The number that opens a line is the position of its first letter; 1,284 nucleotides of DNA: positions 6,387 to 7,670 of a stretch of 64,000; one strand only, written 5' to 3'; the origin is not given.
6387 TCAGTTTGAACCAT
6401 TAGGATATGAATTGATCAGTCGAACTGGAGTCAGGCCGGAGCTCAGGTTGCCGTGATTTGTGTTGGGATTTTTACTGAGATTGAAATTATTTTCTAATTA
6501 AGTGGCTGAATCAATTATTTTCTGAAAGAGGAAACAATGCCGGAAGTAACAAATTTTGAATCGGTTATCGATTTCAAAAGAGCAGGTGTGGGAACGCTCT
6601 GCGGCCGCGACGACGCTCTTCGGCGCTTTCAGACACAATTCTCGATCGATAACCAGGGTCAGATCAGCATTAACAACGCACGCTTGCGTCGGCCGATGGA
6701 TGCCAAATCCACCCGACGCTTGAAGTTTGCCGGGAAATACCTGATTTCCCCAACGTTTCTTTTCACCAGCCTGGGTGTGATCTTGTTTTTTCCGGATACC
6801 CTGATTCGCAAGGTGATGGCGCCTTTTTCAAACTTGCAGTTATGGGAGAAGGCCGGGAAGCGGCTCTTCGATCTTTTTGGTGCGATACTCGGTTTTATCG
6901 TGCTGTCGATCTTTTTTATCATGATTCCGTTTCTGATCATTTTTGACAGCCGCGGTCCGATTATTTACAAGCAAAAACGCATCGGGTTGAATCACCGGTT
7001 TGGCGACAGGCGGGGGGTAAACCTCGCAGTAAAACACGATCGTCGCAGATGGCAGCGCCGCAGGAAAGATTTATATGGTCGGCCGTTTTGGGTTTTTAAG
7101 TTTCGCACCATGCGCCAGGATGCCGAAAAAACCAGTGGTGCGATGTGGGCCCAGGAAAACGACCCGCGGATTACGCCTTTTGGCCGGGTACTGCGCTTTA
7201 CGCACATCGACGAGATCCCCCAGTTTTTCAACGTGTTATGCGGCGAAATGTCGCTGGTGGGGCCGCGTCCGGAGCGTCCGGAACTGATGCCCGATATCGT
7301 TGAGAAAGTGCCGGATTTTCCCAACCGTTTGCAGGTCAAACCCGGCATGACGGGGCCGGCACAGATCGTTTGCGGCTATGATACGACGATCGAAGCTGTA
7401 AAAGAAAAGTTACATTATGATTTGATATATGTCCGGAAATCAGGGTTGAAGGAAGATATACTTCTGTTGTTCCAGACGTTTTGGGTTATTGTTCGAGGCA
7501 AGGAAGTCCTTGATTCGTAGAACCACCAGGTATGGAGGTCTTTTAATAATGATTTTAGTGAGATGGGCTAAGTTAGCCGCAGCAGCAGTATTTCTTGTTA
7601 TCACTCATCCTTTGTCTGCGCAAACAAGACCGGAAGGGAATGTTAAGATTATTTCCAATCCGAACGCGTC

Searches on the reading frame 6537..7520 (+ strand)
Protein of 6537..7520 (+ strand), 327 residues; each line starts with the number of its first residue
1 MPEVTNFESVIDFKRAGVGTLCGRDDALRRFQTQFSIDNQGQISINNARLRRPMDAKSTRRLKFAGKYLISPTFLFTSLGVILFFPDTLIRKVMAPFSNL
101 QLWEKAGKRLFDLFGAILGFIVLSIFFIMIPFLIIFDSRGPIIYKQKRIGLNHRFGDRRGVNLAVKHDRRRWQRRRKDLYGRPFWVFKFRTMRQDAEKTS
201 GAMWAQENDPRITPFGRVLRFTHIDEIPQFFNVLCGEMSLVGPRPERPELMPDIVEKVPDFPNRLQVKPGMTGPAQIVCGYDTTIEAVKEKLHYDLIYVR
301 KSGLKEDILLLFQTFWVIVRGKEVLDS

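Call 37: search_protein_families(library=pfam, proteins=[window:6537-7520:+], max_evalue=0.00001)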
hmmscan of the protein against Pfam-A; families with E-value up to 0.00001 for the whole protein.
window:6537-7520:+ (327 aa): 1 family
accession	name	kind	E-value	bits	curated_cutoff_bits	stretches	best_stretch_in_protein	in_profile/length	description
PF02397.22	Bac_transf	-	7.6e-57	192.2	27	2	172-319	37-178/179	Bacterial sugar transferase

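Call 42: search_protein_families(library=ncbifam, proteins=[window:6537-7520:+], max_evalue=1e-8)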
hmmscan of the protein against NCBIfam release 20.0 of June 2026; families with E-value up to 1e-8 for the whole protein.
window:6537-7520:+ (327 aa): 10 families
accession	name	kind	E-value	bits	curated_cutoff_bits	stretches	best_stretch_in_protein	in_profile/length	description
TIGR03025.1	EPS_sugtrans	subfamily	2.1e-72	244.8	295.55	2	174-323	296-443/445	exopolysaccharide biosynthesis polyprenyl glycosylphosphotransferase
TIGR03013.1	EpsB_2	subfamily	1.2e-61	209.2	393.35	1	173-322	292-440/443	TIGR03013 family XrtA/PEP-CTERM system glycosyltransferase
TIGR03023.1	WcaJ_sugtrans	equivalog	8.7e-61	206.6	410.75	2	174-322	301-450/453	undecaprenyl-phosphate glucose phosphotransferase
TIGR03022.1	WbaP_sugtrans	subfamily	2.4e-36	126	403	1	181-322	304-453/456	undecaprenyl-phosphate galactose phosphotransferase WbaP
NF052601.1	undeca_RfbP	equivalog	6.7e-34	117.2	330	1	182-322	91-239/244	undecaprenyl-phosphate galactose phosphotransferase family protein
NF041877.1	EPS_EpsZ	equivalog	2.4e-33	115.5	800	1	173-322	303-456/459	exopolysaccharide biosynthesis polyisoprenyl-phosphate hexose-1-phosphate transferase EpsZ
NF050817.1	PolSacchBiosHfsE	equivalog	2.2e-32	112.4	750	1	163-315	296-456/467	polysaccharide biosynthesis protein HfsE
NF007518.0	PRK10124.1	equivalog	5.2e-32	111.2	684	1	174-315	312-454/464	undecaprenyl-phosphate glucose phosphotransferase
NF011751.0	PRK15204.1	equivalog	1.6e-23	83.1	907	1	108-320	280-471/476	undecaprenyl-phosphate galactose phosphotransferase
NF045514.1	glycotran_HepC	equivalog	5.1e-13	48.8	140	1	181-245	162-211/220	heterocyst development glycosyltransferase HepC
